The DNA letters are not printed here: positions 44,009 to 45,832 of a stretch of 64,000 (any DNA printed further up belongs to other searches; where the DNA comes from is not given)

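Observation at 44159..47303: B12-binding radical SAM enzyme with an uncharacterised 8-TM membrane protein and lipoprotein at the head of a cell-wall glycopolymer operon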

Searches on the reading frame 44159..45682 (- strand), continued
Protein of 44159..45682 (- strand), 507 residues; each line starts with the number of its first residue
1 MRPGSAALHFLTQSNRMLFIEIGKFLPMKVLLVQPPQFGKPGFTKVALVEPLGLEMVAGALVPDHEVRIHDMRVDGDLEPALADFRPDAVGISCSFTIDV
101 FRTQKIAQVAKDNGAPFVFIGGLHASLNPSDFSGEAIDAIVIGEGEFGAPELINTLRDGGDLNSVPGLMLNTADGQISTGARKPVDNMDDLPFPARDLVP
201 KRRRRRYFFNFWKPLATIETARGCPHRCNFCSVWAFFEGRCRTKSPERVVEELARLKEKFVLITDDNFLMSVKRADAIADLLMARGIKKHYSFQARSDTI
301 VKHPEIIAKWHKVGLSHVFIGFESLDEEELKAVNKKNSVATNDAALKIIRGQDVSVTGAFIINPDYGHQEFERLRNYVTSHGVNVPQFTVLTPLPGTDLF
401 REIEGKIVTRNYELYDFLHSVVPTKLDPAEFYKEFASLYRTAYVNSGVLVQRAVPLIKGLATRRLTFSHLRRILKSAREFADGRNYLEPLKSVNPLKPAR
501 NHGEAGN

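Call 18: find_encoding_contigs(protein=P0055, flank=8000, max_places=2)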
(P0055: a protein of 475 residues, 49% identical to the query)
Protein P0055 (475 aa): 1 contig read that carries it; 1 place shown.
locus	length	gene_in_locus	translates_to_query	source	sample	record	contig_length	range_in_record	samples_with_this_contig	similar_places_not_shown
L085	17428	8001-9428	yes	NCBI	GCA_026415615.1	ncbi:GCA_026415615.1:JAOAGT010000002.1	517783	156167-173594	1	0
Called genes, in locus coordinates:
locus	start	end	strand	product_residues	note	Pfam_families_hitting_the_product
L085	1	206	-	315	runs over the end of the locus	PF00005:ABC_tran, PF13304:AAA_21, PF13732:DrrA1-3_C (weak)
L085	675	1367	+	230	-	PF00072:Response_reg, PF00486:Trans_reg_C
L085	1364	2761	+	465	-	PF00672:HAMP, PF00512:HisKA, PF02518:HATPase_c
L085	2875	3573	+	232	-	-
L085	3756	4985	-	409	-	PF00696:AA_kinase, PF22468:ACT_9, PF01842:ACT, PF13840:ACT_7, PF01842:ACT (weak), PF22468:ACT_9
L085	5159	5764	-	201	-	PF21176:RecR_HhH, PF02132:RecR_ZnF, PF01751:Toprim, PF13662:Toprim_4, PF21175:RecR_C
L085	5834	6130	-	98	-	PF02575:YbaB_DNA_bd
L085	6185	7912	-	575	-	PF05496:RuvB_N (faint), PF13177:DNA_pol3_delta2, PF13401:AAA_22 (faint), PF00004:AAA, PF22608:DNAX_ATPase_lid, PF12169:DNA_pol3_gamma3, PF20964:DnaX_C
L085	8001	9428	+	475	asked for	PF02310:B12-binding, PF04055:Radical_SAM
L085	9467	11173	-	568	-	PF00999:Na_H_Exchanger, PF02254:TrkA_N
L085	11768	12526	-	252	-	-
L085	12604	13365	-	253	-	PF02544:Steroid_dh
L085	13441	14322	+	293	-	PF03547:Mem_trans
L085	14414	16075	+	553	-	PF00702:Hydrolase, PF12710:HAD, PF13419:HAD_2, PF13242:Hydrolase_like, PF00586:AIRS, PF02769:AIRS_C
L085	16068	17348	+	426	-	PF05977:MFS_3, PF07690:MFS_1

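Call 28: search_solved_structures(query=L082:5868-7391:+, max_evalue=0.001)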
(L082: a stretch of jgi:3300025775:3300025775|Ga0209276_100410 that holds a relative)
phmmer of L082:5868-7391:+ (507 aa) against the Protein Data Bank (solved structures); distinct sequences matched with E-value up to 0.001: 8.
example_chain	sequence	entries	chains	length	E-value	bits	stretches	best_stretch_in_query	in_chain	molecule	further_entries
6efn_A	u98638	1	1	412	1.2e-12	50.1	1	127-283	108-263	Sporulation killing factor maturation protein SkfB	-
5v1q_A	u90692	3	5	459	1.8e-07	33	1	119-295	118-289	Radical SAM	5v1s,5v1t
8wm2_A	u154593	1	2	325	5.5e-07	31.4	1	125-289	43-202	Fe-S radical SAM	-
7vob_C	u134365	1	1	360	7.3e-07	31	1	129-266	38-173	Cytosylglucuronate decarboxylase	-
7voc_C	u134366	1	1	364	7.4e-07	30.9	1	129-266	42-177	Cytosylglucuronate decarboxylase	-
9dfu_A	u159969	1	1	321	0.00024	22.7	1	127-286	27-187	Radical SAM core domain-containing protein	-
9dfn_A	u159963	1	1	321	0.00029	22.4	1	127-286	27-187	Radical SAM core domain-containing protein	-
5wgg_A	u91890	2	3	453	0.00044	21.8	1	132-280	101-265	Radical SAM domain protein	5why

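Call 29: search_solved_structures(query=window:44159-45601:-, max_evalue=0.001)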
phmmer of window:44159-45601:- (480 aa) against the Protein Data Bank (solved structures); distinct sequences matched with E-value up to 0.001: 6.
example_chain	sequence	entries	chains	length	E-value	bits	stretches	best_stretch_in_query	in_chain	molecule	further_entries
7kdx_A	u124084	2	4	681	4.3e-13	52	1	58-314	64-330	Methyltransferase TokK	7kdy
5ul2_A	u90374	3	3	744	5.8e-11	45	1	53-335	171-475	OxsB protein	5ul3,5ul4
9ccb_A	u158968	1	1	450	3.5e-10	42.4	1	44-378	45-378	Radical SAM core domain-containing protein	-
6fd2_B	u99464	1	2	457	9.5e-08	34.4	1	133-374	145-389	Putative apramycin biosynthetic oxidoreductase 4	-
9n1b_A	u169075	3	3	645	2.6e-07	33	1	51-259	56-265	Radical SAM protein | Radical SAM enzyme CysS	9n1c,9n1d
4jc0_A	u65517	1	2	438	0.00026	23.1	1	161-256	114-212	Ribosomal protein S12 methylthiotransferase RimO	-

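Call 31: search_protein_families(library=ncbifam, proteins=[L082:5868-7391:+, L081:6597-8000:+, L082:7397-7927:+, P0097, P0106, P0055], max_evalue=0.001)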
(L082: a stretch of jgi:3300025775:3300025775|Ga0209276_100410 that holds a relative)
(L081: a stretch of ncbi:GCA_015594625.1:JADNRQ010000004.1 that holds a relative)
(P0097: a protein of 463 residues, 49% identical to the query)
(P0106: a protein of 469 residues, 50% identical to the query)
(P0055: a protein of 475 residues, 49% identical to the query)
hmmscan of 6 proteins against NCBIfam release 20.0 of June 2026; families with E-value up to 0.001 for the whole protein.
L082:5868-7391:+ (507 aa): 57 families (the best 25 are shown)
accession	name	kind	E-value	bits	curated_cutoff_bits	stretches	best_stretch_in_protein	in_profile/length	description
TIGR04055.1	rSAM_NirJ2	equivalog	3.8e-22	79.2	500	1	135-312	7-181/326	putative heme d1 biosynthesis radical SAM protein NirJ2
TIGR03962.1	mycofact_rSAM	equivalog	6.3e-21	74.9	265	1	123-412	7-296/339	mycofactocin radical SAM maturase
TIGR04545.1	rSAM_ahbD_hemeb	equivalog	8.4e-20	71.5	500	1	135-314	7-184/339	heme b synthase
TIGR04053.2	TIGR04053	equivalog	1.5e-16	60.7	395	1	127-323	7-205/366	TIGR04053 family radical SAM/SPASM domain-containing protein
TIGR04546.1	rSAM_ahbC_deAc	equivalog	5.4e-16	58.4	650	1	130-282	41-193/390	12,18-didecarboxysiroheme deacetylase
TIGR04051.1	rSAM_NirJ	equivalog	1.3e-15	57.2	515.45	1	135-282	9-156/354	heme d1 biosynthesis radical SAM protein NirJ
TIGR04054.1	rSAM_NirJ1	equivalog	2.5e-15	56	650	1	90-282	3-190/387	putative heme d1 biosynthesis radical SAM protein NirJ1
NF045574.1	sacti_mat_StsB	exception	6.5e-15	54.9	625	1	134-409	102-370/466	StsB family radical SAM/SPASM domain sactipeptide maturase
NF047865.1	rSAM_PapB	equivalog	2.4e-14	53.3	340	1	131-284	6-169/330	PapB family radical SAM/SPASM ranthipeptide maturase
TIGR04347.1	pseudo_SAM_Halo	equivalog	4.6e-14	52.5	525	1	130-282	40-192/390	TIGR04347 family pseudo-SAM/SPASM protein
NF041298.1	rSAM_mat_DynA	equivalog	5.6e-14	51.9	450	1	131-295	4-178/356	dynobactin maturation radical SAM/SPASM protein DynA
NF050035.1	rSAM_WgK_link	exception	7.7e-14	51.5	650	1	124-283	5-165/367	radical SAM/SPASM peptide maturase WgkB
TIGR04250.1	SCM_rSAM_ScmE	equivalog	1.5e-13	50.4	400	1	133-282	8-158/358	SynChlorMet cassette radical SAM/SPASM protein ScmE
TIGR04251.1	SCM_rSAM_ScmF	equivalog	1.6e-13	50.8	400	1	135-282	11-162/353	SynChlorMet cassette radical SAM/SPASM protein ScmF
TIGR04340.1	rSAM_ACGX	hypoth_equivalog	2.1e-13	50.2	400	1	135-295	10-173/341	radical SAM/SPASM domain protein, ACGX system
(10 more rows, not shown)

L081:6597-8000:+ (467 aa): 64 families (the best 25 are shown)
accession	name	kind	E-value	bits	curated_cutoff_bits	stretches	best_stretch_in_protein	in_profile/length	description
TIGR04055.1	rSAM_NirJ2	equivalog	1.9e-27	96.7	500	1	117-378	7-283/326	putative heme d1 biosynthesis radical SAM protein NirJ2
TIGR03962.1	mycofact_rSAM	equivalog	7e-24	84.6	265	1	103-381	5-295/339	mycofactocin radical SAM maturase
TIGR04545.1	rSAM_ahbD_hemeb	equivalog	2.1e-23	83.3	500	1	117-298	7-191/339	heme b synthase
TIGR04051.1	rSAM_NirJ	equivalog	4.4e-23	81.8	515.45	1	117-269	9-163/354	heme d1 biosynthesis radical SAM protein NirJ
TIGR04546.1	rSAM_ahbC_deAc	equivalog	1.3e-20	73.5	650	1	116-262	45-195/390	12,18-didecarboxysiroheme deacetylase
NF045574.1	sacti_mat_StsB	exception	3.4e-20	72.3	625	1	116-266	102-253/466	StsB family radical SAM/SPASM domain sactipeptide maturase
NF041298.1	rSAM_mat_DynA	equivalog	8.3e-19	67.8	450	1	110-382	1-304/356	dynobactin maturation radical SAM/SPASM protein DynA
TIGR04054.1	rSAM_NirJ1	equivalog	1.2e-18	66.9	650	1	115-301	41-231/387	putative heme d1 biosynthesis radical SAM protein NirJ1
TIGR04163.1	rSAM_cobopep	equivalog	7.8e-18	64.4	375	1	109-260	63-228/428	peptide-modifying radical SAM enzyme CbpB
TIGR04053.2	TIGR04053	equivalog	2.5e-17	63.2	395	1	108-296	6-200/366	TIGR04053 family radical SAM/SPASM domain-containing protein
TIGR04347.1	pseudo_SAM_Halo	equivalog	2.6e-17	63.1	525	1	115-279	43-210/390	TIGR04347 family pseudo-SAM/SPASM protein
NF050035.1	rSAM_WgK_link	exception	7.5e-17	61.4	650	1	112-260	11-164/367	radical SAM/SPASM peptide maturase WgkB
TIGR04303.1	GeoRSP_rSAM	equivalog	1.3e-16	61.1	400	1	117-382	12-289/325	GeoRSP system radical SAM/SPASM protein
TIGR04250.1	SCM_rSAM_ScmE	equivalog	2.3e-15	56.3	400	1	113-260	6-158/358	SynChlorMet cassette radical SAM/SPASM protein ScmE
TIGR04340.1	rSAM_ACGX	hypoth_equivalog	5.4e-15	55.4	400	1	117-306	10-205/341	radical SAM/SPASM domain protein, ACGX system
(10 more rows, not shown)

L082:7397-7927:+ (176 aa): 0 families

P0097 (463 aa): 25 families
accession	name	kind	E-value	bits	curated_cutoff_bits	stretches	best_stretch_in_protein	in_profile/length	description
TIGR04367.1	HpnR_B12_rSAM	equivalog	1.4e-85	287.7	650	1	1-410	1-407/490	hopanoid C-3 methylase HpnR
TIGR02026.1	BchE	equivalog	8.6e-41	140.3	481.35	1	2-416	1-428/497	magnesium-protoporphyrin IX monomethyl ester anaerobic oxidative cyclase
TIGR03471.1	HpnJ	equivalog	1.5e-31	109.9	577.6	1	75-428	84-445/472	hopanoid biosynthesis associated radical SAM protein HpnJ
NF040542.1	rSAM_RCCLKC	equivalog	8.4e-29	101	450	1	33-357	22-353/423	arsinothricin biosynthesis radical SAM protein ArsL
NF050148.1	rSAM_ApyD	equivalog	7.6e-26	90.7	750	1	51-380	67-397/645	RiPP biosynthesis radical SAM protein ApyD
TIGR04014.1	B12_SAM_MJ_0865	equivalog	1.1e-24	87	360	1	77-376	59-358/434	methyl-coenzyme M reductase glutamine C-methyltransferase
TIGR04013.1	B12_SAM_MJ_1487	hypoth_equivalog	1.2e-22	80.3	251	1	67-228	50-192/382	TIGR04013 family B12-binding domain/radical SAM domain-containing protein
NF033712.0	B12_rSAM_KedN5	subfamily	3e-22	78.6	700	1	77-337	80-353/624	KedN5 family methylcobalamin-dependent radical SAM C-methyltransferase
NF040546.1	rSAM_CUAEP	equivalog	5.8e-21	74.7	500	1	60-355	49-342/468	CUAEP/CCAEP-tail radical SAM (seleno)protein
TIGR03975.1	rSAM_ocin_1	subfamily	1.7e-20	73.1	281.85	1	51-355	121-431/606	RiPP maturation radical SAM C-methyltransferase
TIGR04479.1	bcpD_PhpK_rSAM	subfamily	2.1e-19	69.3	600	1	48-353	100-408/504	PhpK family radical SAM P-methyltransferase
TIGR04072.2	rSAM_ladder_B12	equivalog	7.6e-18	64.4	360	1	21-316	15-310/443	lipid biosynthesis B12-binding/radical SAM protein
NF038361.1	rSAM_Sden_1168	equivalog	2.4e-16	59.4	575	1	50-376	132-473/560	Sden_1168 family B12-binding radical SAM P-methyltransferase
TIGR04385.1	B12_rSAM_cofa1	equivalog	2.2e-14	53.5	450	1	2-348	1-358/438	B12 lower ligand biosynthesis radical SAM protein BzaD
TIGR04295.1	B12_rSAM_oligo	hypoth_equivalog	3.6e-12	45.7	400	1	43-315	46-321/422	TIGR04295 family B12-binding domain-containing radical SAM protein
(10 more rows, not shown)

P0106 (469 aa): 20 families
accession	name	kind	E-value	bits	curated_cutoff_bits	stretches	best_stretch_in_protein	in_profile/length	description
TIGR04367.1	HpnR_B12_rSAM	equivalog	1.1e-96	324.4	650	1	1-465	1-463/490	hopanoid C-3 methylase HpnR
TIGR02026.1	BchE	equivalog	2e-39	135.8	481.35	1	3-405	2-419/497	magnesium-protoporphyrin IX monomethyl ester anaerobic oxidative cyclase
NF050148.1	rSAM_ApyD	equivalog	9.5e-30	103.6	750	1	51-379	67-398/645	RiPP biosynthesis radical SAM protein ApyD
NF040546.1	rSAM_CUAEP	equivalog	1.4e-23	83.4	500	1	59-347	48-336/468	CUAEP/CCAEP-tail radical SAM (seleno)protein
NF040542.1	rSAM_RCCLKC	equivalog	3.6e-23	82.4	450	1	30-353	19-351/423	arsinothricin biosynthesis radical SAM protein ArsL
TIGR03975.1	rSAM_ocin_1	subfamily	5.3e-23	81.3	281.85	1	49-353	119-431/606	RiPP maturation radical SAM C-methyltransferase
TIGR04479.1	bcpD_PhpK_rSAM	subfamily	6.1e-23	81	600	1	35-333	85-389/504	PhpK family radical SAM P-methyltransferase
TIGR04013.1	B12_SAM_MJ_1487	hypoth_equivalog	1.2e-22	80.3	251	1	74-222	55-187/382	TIGR04013 family B12-binding domain/radical SAM domain-containing protein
TIGR04014.1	B12_SAM_MJ_0865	equivalog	1.6e-22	79.9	360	2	69-226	49-200/434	methyl-coenzyme M reductase glutamine C-methyltransferase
TIGR03471.1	HpnJ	equivalog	2.8e-22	79.3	577.6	1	71-375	80-388/472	hopanoid biosynthesis associated radical SAM protein HpnJ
TIGR04072.2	rSAM_ladder_B12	equivalog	1e-21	77.2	360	1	17-341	12-334/443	lipid biosynthesis B12-binding/radical SAM protein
NF033712.0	B12_rSAM_KedN5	subfamily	1.7e-19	69.5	700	1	72-333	75-350/624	KedN5 family methylcobalamin-dependent radical SAM C-methyltransferase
TIGR04295.1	B12_rSAM_oligo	hypoth_equivalog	3.1e-17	62.4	400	1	84-369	96-379/422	TIGR04295 family B12-binding domain-containing radical SAM protein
NF038361.1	rSAM_Sden_1168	equivalog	4.4e-17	61.8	575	1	48-253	130-352/560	Sden_1168 family B12-binding radical SAM P-methyltransferase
NF033070.1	rSAM_AprD4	equivalog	1.8e-13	50.2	500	1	20-374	38-390/456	AprD4 family radical SAM diol-dehydratase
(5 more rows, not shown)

P0055 (475 aa): 23 families
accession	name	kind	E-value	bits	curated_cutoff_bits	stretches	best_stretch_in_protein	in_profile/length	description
TIGR04367.1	HpnR_B12_rSAM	equivalog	6.9e-78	262.3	650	1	1-413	1-410/490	hopanoid C-3 methylase HpnR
TIGR02026.1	BchE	equivalog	1.2e-48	166.2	481.35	1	42-449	43-458/497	magnesium-protoporphyrin IX monomethyl ester anaerobic oxidative cyclase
TIGR03471.1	HpnJ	equivalog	1.4e-30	106.6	577.6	1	66-378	76-389/472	hopanoid biosynthesis associated radical SAM protein HpnJ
NF050148.1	rSAM_ApyD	equivalog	8.3e-27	93.8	750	1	53-381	69-398/645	RiPP biosynthesis radical SAM protein ApyD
NF040542.1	rSAM_RCCLKC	equivalog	3e-26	92.6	450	1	38-355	30-351/423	arsinothricin biosynthesis radical SAM protein ArsL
TIGR03975.1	rSAM_ocin_1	subfamily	3e-23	82.2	281.85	1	52-324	122-400/606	RiPP maturation radical SAM C-methyltransferase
NF040546.1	rSAM_CUAEP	equivalog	1.5e-22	80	500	1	60-347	49-334/468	CUAEP/CCAEP-tail radical SAM (seleno)protein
TIGR04014.1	B12_SAM_MJ_0865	equivalog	2.1e-21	76.2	360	2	82-227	61-200/434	methyl-coenzyme M reductase glutamine C-methyltransferase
TIGR04072.2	rSAM_ladder_B12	equivalog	1.2e-20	73.6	360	1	24-316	18-311/443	lipid biosynthesis B12-binding/radical SAM protein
NF033712.0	B12_rSAM_KedN5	subfamily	2e-20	72.6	700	1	55-240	59-251/624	KedN5 family methylcobalamin-dependent radical SAM C-methyltransferase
TIGR04479.1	bcpD_PhpK_rSAM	subfamily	7e-20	70.9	600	1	39-335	92-389/504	PhpK family radical SAM P-methyltransferase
TIGR04013.1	B12_SAM_MJ_1487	hypoth_equivalog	8.7e-20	70.9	251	1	25-224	11-188/382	TIGR04013 family B12-binding domain/radical SAM domain-containing protein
TIGR04295.1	B12_rSAM_oligo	hypoth_equivalog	9.5e-17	60.8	400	1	79-374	94-382/422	TIGR04295 family B12-binding domain-containing radical SAM protein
NF038361.1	rSAM_Sden_1168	equivalog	1.1e-16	60.5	575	1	74-374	156-471/560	Sden_1168 family B12-binding radical SAM P-methyltransferase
TIGR04385.1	B12_rSAM_cofa1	equivalog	1e-11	44.7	450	1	2-233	1-241/438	B12 lower ligand biosynthesis radical SAM protein BzaD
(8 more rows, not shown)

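Call 36: find_encoding_contigs(protein=P0018, flank=10000, max_places=1)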
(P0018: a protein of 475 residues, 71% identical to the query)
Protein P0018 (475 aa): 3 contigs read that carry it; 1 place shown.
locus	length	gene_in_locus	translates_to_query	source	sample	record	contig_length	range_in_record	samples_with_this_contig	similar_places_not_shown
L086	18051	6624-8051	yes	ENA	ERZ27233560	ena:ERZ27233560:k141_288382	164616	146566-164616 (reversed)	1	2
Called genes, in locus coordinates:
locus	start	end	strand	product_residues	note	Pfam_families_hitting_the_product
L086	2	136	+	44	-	?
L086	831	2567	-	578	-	PF00990:GGDEF, PF13487:HD_5, PF01966:HD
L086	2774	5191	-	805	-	PF00122:E1-E2_ATPase, PF00702:Hydrolase, PF13246:Cation_ATPase, PF00689:Cation_ATPase_C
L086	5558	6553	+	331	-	-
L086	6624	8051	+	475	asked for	PF02310:B12-binding, PF04055:Radical_SAM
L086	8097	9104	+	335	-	PF01368:DHH, PF02272:DHHA1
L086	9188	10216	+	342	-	PF13439:Glyco_transf_4, PF13579:Glyco_trans_4_4, PF00534:Glycos_transf_1, PF13692:Glyco_trans_1_4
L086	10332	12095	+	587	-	PF03816:LytR_cpsA_psr, PF13399:LytR_C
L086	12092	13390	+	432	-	PF03721:UDPG_MGDP_dh_N, PF03807:F420_oxidored (faint), PF00984:UDPG_MGDP_dh, PF03720:UDPG_MGDP_dh_C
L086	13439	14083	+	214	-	-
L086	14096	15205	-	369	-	PF00483:NTP_transferase, PF12804:NTP_transf_3, PF00132:Hexapep (faint), PF24894:Hexapep_GlmU (weak), PF25084:LbH_EIF2B, PF25087:GMPPB_C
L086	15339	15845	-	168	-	PF01844:HNH, PF13395:HNH_4 (faint), PF14279:HNH_5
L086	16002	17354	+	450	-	PF05496:RuvB_N, PF00158:Sigma54_activat (faint), PF01078:Mg_chelatase (faint), PF00004:AAA, PF07728:AAA_5 (faint), PF16193:AAA_assoc_2, PF12002:MgsA_C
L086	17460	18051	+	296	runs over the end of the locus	-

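Call 37: find_encoding_contigs(protein=P0015, flank=10000, max_places=1)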
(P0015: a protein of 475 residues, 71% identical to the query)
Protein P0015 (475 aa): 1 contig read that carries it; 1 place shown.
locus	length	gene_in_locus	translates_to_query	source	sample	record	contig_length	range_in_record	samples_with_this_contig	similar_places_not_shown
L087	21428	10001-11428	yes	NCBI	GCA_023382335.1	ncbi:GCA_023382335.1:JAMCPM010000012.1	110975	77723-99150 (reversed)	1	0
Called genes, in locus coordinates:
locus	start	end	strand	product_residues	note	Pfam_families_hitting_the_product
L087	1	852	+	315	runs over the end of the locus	PF02361:CbiQ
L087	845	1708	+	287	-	PF00005:ABC_tran, PF02463:SMC_N (weak), PF13304:AAA_21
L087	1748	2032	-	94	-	PF00708:Acylphosphatase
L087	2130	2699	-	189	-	PF13548:DUF4126 (weak)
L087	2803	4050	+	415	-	PF00155:Aminotran_1_2, PF12897:Asp_aminotransf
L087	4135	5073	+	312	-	PF01820:Dala_Dala_lig_N, PF02655:ATP-grasp_3, PF02786:CPSase_L_D2, PF02222:ATP-grasp (weak), PF07478:Dala_Dala_lig_C, PF13535:ATP-grasp_4 (faint)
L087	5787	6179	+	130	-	-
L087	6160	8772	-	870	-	PF00690:Cation_ATPase_N, PF00122:E1-E2_ATPase, PF00702:Hydrolase, PF13246:Cation_ATPase, PF00689:Cation_ATPase_C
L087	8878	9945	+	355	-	-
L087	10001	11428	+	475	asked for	PF02310:B12-binding, PF04055:Radical_SAM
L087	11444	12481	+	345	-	PF01368:DHH, PF02272:DHHA1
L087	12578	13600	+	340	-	PF13439:Glyco_transf_4, PF13579:Glyco_trans_4_4 (weak), PF00534:Glycos_transf_1, PF13692:Glyco_trans_1_4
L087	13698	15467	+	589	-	PF03816:LytR_cpsA_psr, PF13399:LytR_C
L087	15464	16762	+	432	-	PF03721:UDPG_MGDP_dh_N, PF03807:F420_oxidored (faint), PF00984:UDPG_MGDP_dh, PF03720:UDPG_MGDP_dh_C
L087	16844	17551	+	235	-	-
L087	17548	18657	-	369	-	PF00483:NTP_transferase, PF12804:NTP_transf_3, PF00132:Hexapep (weak), PF24894:Hexapep_GlmU (weak), PF25084:LbH_EIF2B, PF25087:GMPPB_C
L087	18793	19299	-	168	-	PF01844:HNH, PF13395:HNH_4 (weak), PF14279:HNH_5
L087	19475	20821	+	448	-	PF05496:RuvB_N, PF13191:AAA_16 (faint), PF00004:AAA, PF07728:AAA_5 (faint), PF13173:AAA_14 (weak), PF16193:AAA_assoc_2, PF12002:MgsA_C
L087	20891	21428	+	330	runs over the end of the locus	-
